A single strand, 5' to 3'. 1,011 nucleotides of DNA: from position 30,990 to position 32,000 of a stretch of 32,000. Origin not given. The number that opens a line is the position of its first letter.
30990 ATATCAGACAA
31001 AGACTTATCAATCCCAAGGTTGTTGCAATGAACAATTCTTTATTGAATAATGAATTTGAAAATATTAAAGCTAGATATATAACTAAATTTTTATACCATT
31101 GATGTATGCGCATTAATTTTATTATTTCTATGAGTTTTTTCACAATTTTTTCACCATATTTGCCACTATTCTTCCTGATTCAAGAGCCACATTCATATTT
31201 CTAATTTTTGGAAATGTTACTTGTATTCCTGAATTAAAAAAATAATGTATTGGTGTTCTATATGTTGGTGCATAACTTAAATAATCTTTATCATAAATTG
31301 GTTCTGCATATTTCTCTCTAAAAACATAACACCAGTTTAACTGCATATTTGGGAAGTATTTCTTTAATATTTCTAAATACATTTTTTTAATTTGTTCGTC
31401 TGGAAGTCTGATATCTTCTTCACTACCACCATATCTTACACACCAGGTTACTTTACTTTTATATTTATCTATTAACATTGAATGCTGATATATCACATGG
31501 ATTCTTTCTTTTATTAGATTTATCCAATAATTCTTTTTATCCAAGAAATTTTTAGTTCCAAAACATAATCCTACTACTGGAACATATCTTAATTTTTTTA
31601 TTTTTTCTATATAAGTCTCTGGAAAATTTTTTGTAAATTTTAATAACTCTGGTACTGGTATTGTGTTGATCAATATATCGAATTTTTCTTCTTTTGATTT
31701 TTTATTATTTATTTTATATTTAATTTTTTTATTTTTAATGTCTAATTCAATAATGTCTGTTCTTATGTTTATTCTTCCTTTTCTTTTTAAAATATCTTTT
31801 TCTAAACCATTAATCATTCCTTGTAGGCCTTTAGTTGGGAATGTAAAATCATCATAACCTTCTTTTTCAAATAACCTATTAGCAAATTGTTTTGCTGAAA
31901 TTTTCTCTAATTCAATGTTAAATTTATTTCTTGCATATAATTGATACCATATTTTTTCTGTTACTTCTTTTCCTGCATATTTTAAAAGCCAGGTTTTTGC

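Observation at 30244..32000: Candidate archaeal lipid-linked pentofuranose donor pathway: FAD enzyme + DPPR-synthase-like UbiA, with prs and several GT-C enzymes in the same island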

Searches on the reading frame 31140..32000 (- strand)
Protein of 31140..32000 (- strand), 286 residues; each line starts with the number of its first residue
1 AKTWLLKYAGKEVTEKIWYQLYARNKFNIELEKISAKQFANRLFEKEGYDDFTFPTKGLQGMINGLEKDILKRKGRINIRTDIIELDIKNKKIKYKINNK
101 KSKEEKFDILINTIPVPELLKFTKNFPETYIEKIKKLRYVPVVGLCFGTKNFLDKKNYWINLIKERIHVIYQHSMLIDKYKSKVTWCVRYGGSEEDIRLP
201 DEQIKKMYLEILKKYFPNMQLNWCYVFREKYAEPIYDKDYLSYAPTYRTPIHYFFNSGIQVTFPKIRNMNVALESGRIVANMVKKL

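Call 5: search_protein_families(library=pfam, proteins=[window:31140-32000:-], max_evalue=0.01)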
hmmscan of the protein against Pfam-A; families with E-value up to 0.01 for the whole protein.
window:31140-32000:- (286 aa): 1 family
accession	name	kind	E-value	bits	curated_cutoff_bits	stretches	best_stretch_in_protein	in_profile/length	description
PF01593.30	Amino_oxidase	-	6.6e-13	49.2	19.8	1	18-281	151-440/443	Flavin containing amine oxidoreductase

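Call 6: search_protein_families(library=ncbifam, proteins=[window:31140-32000:-], max_evalue=0.01)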
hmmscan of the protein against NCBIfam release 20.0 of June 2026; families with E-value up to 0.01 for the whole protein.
window:31140-32000:- (286 aa): 4 families
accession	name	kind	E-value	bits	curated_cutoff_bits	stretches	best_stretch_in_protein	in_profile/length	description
NF005560.0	PRK07233.1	equivalog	4.9e-38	131.1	252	1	1-284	135-429/435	hypothetical protein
NF005548.0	PRK07208.1-4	equivalog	1.5e-06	27.1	389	1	49-241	201-405/488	hypothetical protein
TIGR02731.1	phytoene_desat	equivalog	0.0009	18.1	569.4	1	74-283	227-452/453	15-cis-phytoene desaturase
NF005547.0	PRK07208.1-3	equivalog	0.0064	15.3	380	1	33-169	182-315/465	hypothetical protein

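Call 16: find_homologous_proteins(query=window:31143-32000:-, max_evalue=0.00001)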
Query window:31143-32000:- (286 aa): 256 proteins with E <= 0.00001 among 2283 candidates; the best 120 are listed.
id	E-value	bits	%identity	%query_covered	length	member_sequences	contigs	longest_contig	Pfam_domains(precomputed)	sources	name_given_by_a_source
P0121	1.3e-150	518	81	99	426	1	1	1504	PF01593.31,PF13450.13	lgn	-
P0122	2.3e-148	511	80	99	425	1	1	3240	PF01593.31,PF13450.13,PF12831.14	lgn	-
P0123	1.2e-147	509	79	100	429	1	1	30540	PF01266.31,PF01593.31,PF13450.13,PF12831.14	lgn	-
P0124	1.1e-143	496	75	100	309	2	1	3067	PF01593.31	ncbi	-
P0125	1.9e-142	492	74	100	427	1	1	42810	PF01266.31,PF01593.31,PF13450.13,PF07992.21,PF12831.14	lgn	-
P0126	4.2e-141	487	75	100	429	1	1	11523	PF01266.31,PF01593.31,PF13450.13,PF07992.21,PF12831.14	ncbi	-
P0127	4.8e-141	487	75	100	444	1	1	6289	PF01593.31,PF13450.13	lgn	-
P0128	1.1e-140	486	73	100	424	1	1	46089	PF01593.31,PF13450.13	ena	-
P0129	3.4e-140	484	74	100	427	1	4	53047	PF01266.31,PF01593.31,PF13450.13,PF12831.14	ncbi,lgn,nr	ncbi:FAD-dependent oxidoreductase [Candidatus Woesearchaeota archaeon]|nr:FAD-dependent oxidoreducta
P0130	7.1e-140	483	73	100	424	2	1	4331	PF01593.31,PF13450.13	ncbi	-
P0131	2.1e-138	478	74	99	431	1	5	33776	PF01593.31,PF13450.13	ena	-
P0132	1.4e-136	472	73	99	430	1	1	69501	PF01593.31,PF13450.13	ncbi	-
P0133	2.3e-136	472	72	100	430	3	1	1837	PF01593.31,PF13450.13,PF12831.14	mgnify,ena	mgnify:FL=1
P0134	5.6e-136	470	72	100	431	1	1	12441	PF01266.31,PF01593.31,PF13450.13,PF07992.21,PF12831.14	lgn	-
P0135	3.3e-135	468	73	100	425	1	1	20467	PF01593.31,PF13450.13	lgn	-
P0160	7.9e-121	421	63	99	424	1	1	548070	PF01266.31,PF01593.31,PF13450.13,PF12831.14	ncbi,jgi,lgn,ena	-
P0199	5.1e-110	385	59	99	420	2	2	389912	PF01266.31,PF01593.31,PF13450.13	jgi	jgi:protoporphyrinogen oxidase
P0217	1.5e-101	357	58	98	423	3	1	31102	PF01266.31,PF01593.31,PF13450.13,PF12831.14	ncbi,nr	ncbi:MAG: FAD-dependent oxidoreductase [Candidatus Aenigmarchaeota archaeon]|nr:FAD-dependent oxidor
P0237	5.6e-97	342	56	99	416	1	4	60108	PF01593.31,PF13450.13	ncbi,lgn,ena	-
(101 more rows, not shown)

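Call 17: search_protein_families(library=ncbifam, proteins=[P0123, P0129], max_evalue=0.01)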
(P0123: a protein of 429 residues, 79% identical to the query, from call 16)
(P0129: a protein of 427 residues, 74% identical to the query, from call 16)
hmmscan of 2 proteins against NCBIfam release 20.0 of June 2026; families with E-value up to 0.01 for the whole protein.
P0123 (429 aa): 45 families (the best 25 are shown)
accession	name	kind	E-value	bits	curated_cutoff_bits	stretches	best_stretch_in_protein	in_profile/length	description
NF005560.0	PRK07233.1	equivalog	6.2e-76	256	252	1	4-425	2-433/435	hypothetical protein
TIGR03467.1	HpnE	equivalog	1.6e-20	73.9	283.05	1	5-395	1-403/430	hydroxysqualene dehydroxylase HpnE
NF005548.0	PRK07208.1-4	equivalog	2.8e-16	59.2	389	1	2-378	3-405/488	hypothetical protein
TIGR00562.1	proto_IX_ox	equivalog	2.6e-12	46.1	97.85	2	2-183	2-184/470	protoporphyrinogen oxidase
NF005547.0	PRK07208.1-3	equivalog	4e-11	42.3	380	1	2-306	4-315/465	hypothetical protein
NF005546.0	PRK07208.1-2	equivalog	5.3e-11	41.8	418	2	2-57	4-60/527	hypothetical protein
TIGR02733.1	desat_CrtD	equivalog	4.1e-10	38.9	549.7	1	3-47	2-46/492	C-3',4' desaturase CrtD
TIGR02731.1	phytoene_desat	equivalog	1.2e-08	34.2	569.4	1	4-418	1-450/453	15-cis-phytoene desaturase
NF005545.0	PRK07208.1-1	equivalog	8.8e-08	30.9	451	1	186-379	212-417/504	hypothetical protein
NF058655.1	CrtID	equivalog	8.9e-07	28.1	640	1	5-48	1-44/478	bifunctional phytoene desaturase/3,4-desaturase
NF053556.1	prodigi_MAP_PigB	equivalog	1.9e-06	26.6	850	1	4-42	156-192/659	prodigiosin MAP biosynthesis oxidoreductase PigB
NF005549.0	PRK07208.1-5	equivalog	3.4e-06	25.8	587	1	2-70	4-76/534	hypothetical protein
TIGR02732.1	zeta_caro_desat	equivalog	5.1e-06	25.7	622.15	1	4-71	1-69/474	9,9'-di-cis-zeta-carotene desaturase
NF008845.0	PRK11883.1-5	equivalog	8.5e-06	24.3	560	0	1-61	3-69/468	protoporphyrinogen oxidase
TIGR02734.1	crtI_fam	subfamily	9e-06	24.6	238.1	1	5-48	1-44/504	phytoene desaturase family protein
TIGR00031.1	UDP-GALP_mutase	equivalog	1.7e-05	24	303.75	1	4-103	3-105/378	UDP-galactopyranose mutase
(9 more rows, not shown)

P0129 (427 aa): 51 families (the best 25 are shown)
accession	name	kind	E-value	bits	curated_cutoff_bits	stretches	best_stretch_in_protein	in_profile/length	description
NF005560.0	PRK07233.1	equivalog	5.6e-78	262.7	252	1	4-422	2-431/435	hypothetical protein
TIGR03467.1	HpnE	equivalog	2.6e-20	73.2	283.05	1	5-419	1-428/430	hydroxysqualene dehydroxylase HpnE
NF005548.0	PRK07208.1-4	equivalog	5.4e-15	55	389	1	2-377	3-405/488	hypothetical protein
NF005546.0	PRK07208.1-2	equivalog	2e-13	49.7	418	2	185-277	240-338/527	hypothetical protein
NF005547.0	PRK07208.1-3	equivalog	2.1e-11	43.2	380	2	2-47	4-49/465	hypothetical protein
TIGR02732.1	zeta_caro_desat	equivalog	4.7e-10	39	622.15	1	5-57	2-54/474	9,9'-di-cis-zeta-carotene desaturase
TIGR02733.1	desat_CrtD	equivalog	3e-09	36.1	549.7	1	3-44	2-43/492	C-3',4' desaturase CrtD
TIGR00031.1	UDP-GALP_mutase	equivalog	9.1e-08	31.4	303.75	1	4-84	3-85/378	UDP-galactopyranose mutase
NF058655.1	CrtID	equivalog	1.5e-07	30.6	640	1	5-46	1-42/478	bifunctional phytoene desaturase/3,4-desaturase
NF005545.0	PRK07208.1-1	equivalog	3.4e-07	29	451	1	183-387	209-426/504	hypothetical protein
NF053556.1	prodigi_MAP_PigB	equivalog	1.3e-06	27.2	850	1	4-43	156-193/659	prodigiosin MAP biosynthesis oxidoreductase PigB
TIGR02731.1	phytoene_desat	equivalog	2.7e-06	26.4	569.4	1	5-85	2-83/453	15-cis-phytoene desaturase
TIGR00562.1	proto_IX_ox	equivalog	3e-06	26.1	97.85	1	2-40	2-42/470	protoporphyrinogen oxidase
TIGR02734.1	crtI_fam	subfamily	7.8e-06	24.8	238.1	1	5-44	1-40/504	phytoene desaturase family protein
TIGR01813.1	flavo_cyto_c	subfamily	8.7e-06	24.7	285.45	1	4-40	1-38/444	flavocytochrome c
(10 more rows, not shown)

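Call 18: search_solved_structures(query=P0123, max_evalue=0.01)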
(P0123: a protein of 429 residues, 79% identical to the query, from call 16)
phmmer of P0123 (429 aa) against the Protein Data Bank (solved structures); distinct sequences matched with E-value up to 0.01: 25.
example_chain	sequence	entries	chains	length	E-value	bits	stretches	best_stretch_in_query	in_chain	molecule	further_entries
3nrn_A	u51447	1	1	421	1.1e-07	34.3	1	4-271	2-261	uncharacterized protein PF1083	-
9vex_A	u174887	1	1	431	2.4e-05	26.6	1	3-72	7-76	Beta-cyclopiazonate dehydrogenase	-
9kp8_A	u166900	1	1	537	3.3e-05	26.1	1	3-72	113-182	alpha-glucosidase,Beta-cyclopiazonate dehydrogenase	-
3ka7_A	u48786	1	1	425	4.8e-05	25.5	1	4-240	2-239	Oxidoreductase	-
1i8t_A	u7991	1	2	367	6.5e-05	25.1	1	6-96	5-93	UDP-GALACTOPYRANOSE MUTASE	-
5ts5_A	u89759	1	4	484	0.00016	23.8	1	3-105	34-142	Amine oxidase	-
3lov_A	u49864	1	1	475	0.0014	20.8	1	2-62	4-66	Protoporphyrinogen oxidase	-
2c72_A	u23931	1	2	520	0.0019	20.3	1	4-46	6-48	AMINE OXIDASE (FLAVIN-CONTAINING) B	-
4e0v_A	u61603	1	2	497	0.002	20.2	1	3-104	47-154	L-amino-acid oxidase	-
1gos_A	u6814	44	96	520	0.0022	20.1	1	4-46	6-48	MONOAMINE OXIDASE | AMINE OXIDASE [FLAVIN-CONTAINING] B | AMINE OXIDASE (FLAVIN-CONTAINING) B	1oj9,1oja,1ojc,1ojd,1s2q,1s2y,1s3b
2bk4_A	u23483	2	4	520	0.0022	20.1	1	4-46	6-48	AMINE OXIDASE [FLAVIN-CONTAINING] B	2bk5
2xfo_A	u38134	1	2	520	0.0022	20.1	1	4-46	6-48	Amine oxidase [flavin-containing] B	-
2c75_A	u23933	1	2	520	0.0022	20.1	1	4-46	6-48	AMINE OXIDASE (FLAVIN-CONTAINING) B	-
2c73_A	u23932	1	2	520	0.0022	20.1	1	4-46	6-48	AMINE OXIDASE (FLAVIN-CONTAINING) B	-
2xfu_A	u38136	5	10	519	0.0022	20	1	4-46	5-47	Amine oxidase [flavin-containing] B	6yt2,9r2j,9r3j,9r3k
5mog_A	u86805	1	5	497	0.0068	18.5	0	4-59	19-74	Phytoene dehydrogenase, chloroplastic/chromoplastic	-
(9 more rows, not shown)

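Call 51: find_encoding_contigs(protein=P0217, flank=8000, max_places=2)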
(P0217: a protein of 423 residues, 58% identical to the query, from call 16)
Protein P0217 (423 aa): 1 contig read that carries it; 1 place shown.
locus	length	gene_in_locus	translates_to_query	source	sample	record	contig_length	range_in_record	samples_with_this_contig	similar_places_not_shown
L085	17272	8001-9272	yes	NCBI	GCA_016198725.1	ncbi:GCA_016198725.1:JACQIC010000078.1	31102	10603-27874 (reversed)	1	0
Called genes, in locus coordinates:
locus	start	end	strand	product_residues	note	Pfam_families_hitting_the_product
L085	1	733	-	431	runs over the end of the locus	PF08495:FIST, PF10442:FIST_C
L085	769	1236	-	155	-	-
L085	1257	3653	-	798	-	PF05124:S_layer_C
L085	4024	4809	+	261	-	PF00483:NTP_transferase, PF01128:IspD, PF12804:NTP_transf_3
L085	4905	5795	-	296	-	PF01040:UbiA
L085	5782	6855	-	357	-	PF04015:DUF362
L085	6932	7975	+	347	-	PF04015:DUF362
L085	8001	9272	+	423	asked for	PF01266:DAO, PF01593:Amino_oxidase, PF12831:FAD_oxidored (weak), PF13450:NAD_binding_8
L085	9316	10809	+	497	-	-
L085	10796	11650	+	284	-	-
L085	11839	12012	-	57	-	-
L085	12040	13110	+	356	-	PF00078:RVT_1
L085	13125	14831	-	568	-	-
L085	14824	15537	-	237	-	PF00535:Glycos_transf_2, PF10111:Glyco_tranf_2_2, PF13641:Glyco_tranf_2_3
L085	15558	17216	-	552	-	PF02366:PMT, PF13231:PMT_2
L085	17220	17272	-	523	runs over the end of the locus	PF02310:B12-binding, PF04055:Radical_SAM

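Call 52: find_encoding_contigs(protein=P0199, flank=8000, max_places=2)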
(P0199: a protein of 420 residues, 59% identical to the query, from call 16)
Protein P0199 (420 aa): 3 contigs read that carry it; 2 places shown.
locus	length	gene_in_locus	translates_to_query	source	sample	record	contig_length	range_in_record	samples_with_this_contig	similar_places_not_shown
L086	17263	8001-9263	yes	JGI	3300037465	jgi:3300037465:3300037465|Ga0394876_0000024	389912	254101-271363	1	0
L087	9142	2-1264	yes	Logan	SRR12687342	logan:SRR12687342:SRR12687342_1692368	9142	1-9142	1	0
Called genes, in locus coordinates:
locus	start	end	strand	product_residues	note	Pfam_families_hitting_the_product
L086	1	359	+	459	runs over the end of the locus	PF01425:Amidase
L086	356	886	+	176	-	PF13489:Methyltransf_23 (weak), PF08241:Methyltransf_11, PF08242:Methyltransf_12 (weak), PF13649:Methyltransf_25 (faint), PF01209:Ubie_methyltran (weak), PF13847:Methyltransf_31 (weak)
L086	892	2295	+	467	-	PF05159:Capsule_synth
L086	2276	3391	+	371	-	PF13472:Lipase_GDSL_2, PF16822:ALGX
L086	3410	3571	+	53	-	PF19451:DUF5989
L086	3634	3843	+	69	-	-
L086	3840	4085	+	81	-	-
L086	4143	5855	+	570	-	PF02543:Carbam_trans_N, PF16861:Carbam_trans_C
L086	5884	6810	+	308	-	PF01207:Dus, PF01180:DHO_dh (weak), PF00977:His_biosynth (weak)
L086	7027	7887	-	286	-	PF01040:UbiA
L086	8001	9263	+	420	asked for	PF01266:DAO (faint), PF01593:Amino_oxidase, PF13450:NAD_binding_8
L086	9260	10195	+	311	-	PF01073:3Beta_HSD, PF01113:DapB_N (faint), PF01370:Epimerase, PF02719:Polysacc_synt_2 (weak), PF04321:RmlD_sub_bind, PF05368:NmrA, PF13460:NAD_binding_10, PF16363:GDP_Man_Dehyd (weak), +2 more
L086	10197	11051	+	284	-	-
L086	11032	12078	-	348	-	PF01073:3Beta_HSD, PF01370:Epimerase, PF02719:Polysacc_synt_2, PF04321:RmlD_sub_bind, PF05368:NmrA (weak), PF16363:GDP_Man_Dehyd, PF13460:NAD_binding_10, PF07993:NAD_binding_4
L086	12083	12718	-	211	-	PF00583:Acetyltransf_1 (weak), PF13508:Acetyltransf_7 (faint)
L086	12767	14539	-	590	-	-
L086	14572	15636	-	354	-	PF01075:Glyco_transf_9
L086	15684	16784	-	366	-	PF08003:Methyltransf_9, PF01728:FtsJ (weak), PF13489:Methyltransf_23, PF13847:Methyltransf_31, PF08241:Methyltransf_11, PF08242:Methyltransf_12, PF13649:Methyltransf_25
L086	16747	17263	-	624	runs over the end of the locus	PF13522:GATase_6, PF12481:DUF3700 (weak), PF13537:GATase_7, PF00733:Asn_synthase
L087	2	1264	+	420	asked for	PF01266:DAO (faint), PF01593:Amino_oxidase, PF13450:NAD_binding_8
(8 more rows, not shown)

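Call 53: predict_structure(alignment_id=A2)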
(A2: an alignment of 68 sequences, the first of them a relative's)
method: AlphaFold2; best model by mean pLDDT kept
length: 429 residues; sequences in the alignment: 68
mean_pLDDT: 95.3   pTM: 0.92
mean pLDDT of the five models: 95.3, 95.3, 94.9, 94.6, 94.6
residues with pLDDT >= 90: 395; 70-90: 32; 50-70: 2; < 50: 0
segments of 3 or more residues with pLDDT < 50: none
pLDDT, mean of each block of 10 residues (from residue 1): 95 98 98 96 96 95 96 95 95 93 96 96 94 95 98 97 95 93 88 96 98 98 98 91 98 98 97 95 98 97 96 97 96 97 98 98 96 90 96 92 87 98 82
secondary structure, 60 per line:
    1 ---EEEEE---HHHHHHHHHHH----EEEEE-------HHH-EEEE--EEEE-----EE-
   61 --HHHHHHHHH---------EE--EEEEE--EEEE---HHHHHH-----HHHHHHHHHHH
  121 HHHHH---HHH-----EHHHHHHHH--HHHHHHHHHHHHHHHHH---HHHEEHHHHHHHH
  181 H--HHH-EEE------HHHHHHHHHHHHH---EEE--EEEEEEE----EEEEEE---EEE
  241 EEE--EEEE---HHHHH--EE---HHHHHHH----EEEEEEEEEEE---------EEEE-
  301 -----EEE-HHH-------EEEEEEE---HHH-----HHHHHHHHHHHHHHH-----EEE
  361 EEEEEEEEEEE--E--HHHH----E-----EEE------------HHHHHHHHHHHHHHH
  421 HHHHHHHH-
elements in order: E4-8 H12-22 E27-31 E43-46 E49-52 H63-71 E85-89 E92-95 H99-104 H110-125 H138-145 H148-164 H173-181 E188-190 H197-209 E213-215 E218-224 E229-234 E238-243 E246-249 H253-257 H265-271 E276-286 E296-299 E306-308 E320-326 H338-352 E358-371 H377-380 E391-393 H406-428

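Call 57: fold_search(model_id=the predicted structure, library=pdb)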
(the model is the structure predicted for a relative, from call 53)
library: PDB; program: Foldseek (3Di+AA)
matches with E <= 10: 1993; with E <= 0.001: 1237
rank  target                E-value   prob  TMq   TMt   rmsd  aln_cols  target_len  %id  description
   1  5mog_A                6.5e-28  1.00  0.81  0.75   4.1       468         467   18  Oryza sativa phytoene desaturase inhibited by norflurazon (released 2017-07-12)
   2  5mog_E                1.4e-27  1.00  0.81  0.75   4.1       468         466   19  Oryza sativa phytoene desaturase inhibited by norflurazon (released 2017-07-12)
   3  5mog_C                2.4e-27  1.00  0.79  0.73   4.4       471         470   19  Oryza sativa phytoene desaturase inhibited by norflurazon (released 2017-07-12)
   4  5mog_B                7.2e-27  1.00  0.80  0.73   4.3       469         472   19  Oryza sativa phytoene desaturase inhibited by norflurazon (released 2017-07-12)
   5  9a78_B                8.1e-27  1.00  0.74  0.68   5.3       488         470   17  Integrative model of SYFB-CGOX by crosslinking MS and deep learning (released 2024-09-18)
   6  2ivd_B                6.3e-26  1.00  0.80  0.76   4.5       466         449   14  Structure of protoporphyrinogen oxidase from Myxococcus xanthus with acifluorfen (released 2006-10-17)
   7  2ivd_A                1.2e-25  1.00  0.78  0.74   4.7       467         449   14  Structure of protoporphyrinogen oxidase from Myxococcus xanthus with acifluorfen (released 2006-10-17)
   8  2ive_A                3.2e-25  1.00  0.76  0.73   4.9       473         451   14  Structure of protoporphyrinogen oxidase from Myxococcus xanthus (released 2006-10-17)
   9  3nrn                  1.4e-24  1.00  0.66  0.72   5.3       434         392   16  Crystal Structure of PF1083 protein from Pyrococcus furiosus, Northeast Structural Genomics Consortium Target PfR223 (released 2010-11-03)
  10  2ive_B                1.5e-24  1.00  0.79  0.75   4.6       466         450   14  Structure of protoporphyrinogen oxidase from Myxococcus xanthus (released 2006-10-17)
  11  4ivm                  1.5e-24  1.00  0.75  0.70   4.9       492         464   16  Structure of human protoporphyrinogen IX oxidase(R59G) (released 2013-03-06)
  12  1sez_A                2.6e-24  1.00  0.76  0.70   5.3       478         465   18  Crystal Structure of Protoporphyrinogen IX Oxidase (released 2004-04-13)
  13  3ka7                  3.1e-24  1.00  0.72  0.74   4.6       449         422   18  Crystal Structure of an oxidoreductase from Methanosarcina mazei. Northeast Structural Genomics Consortium target id MaR (released 2009-11-17)
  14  3nks                  4.5e-24  1.00  0.76  0.71   5.2       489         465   16  Structure of human protoporphyrinogen IX oxidase (released 2011-04-20)
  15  3i6d_B                6.8e-24  1.00  0.74  0.75   4.8       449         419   16  Crystal structure of PPO from bacillus subtilis with AF (released 2009-12-08)
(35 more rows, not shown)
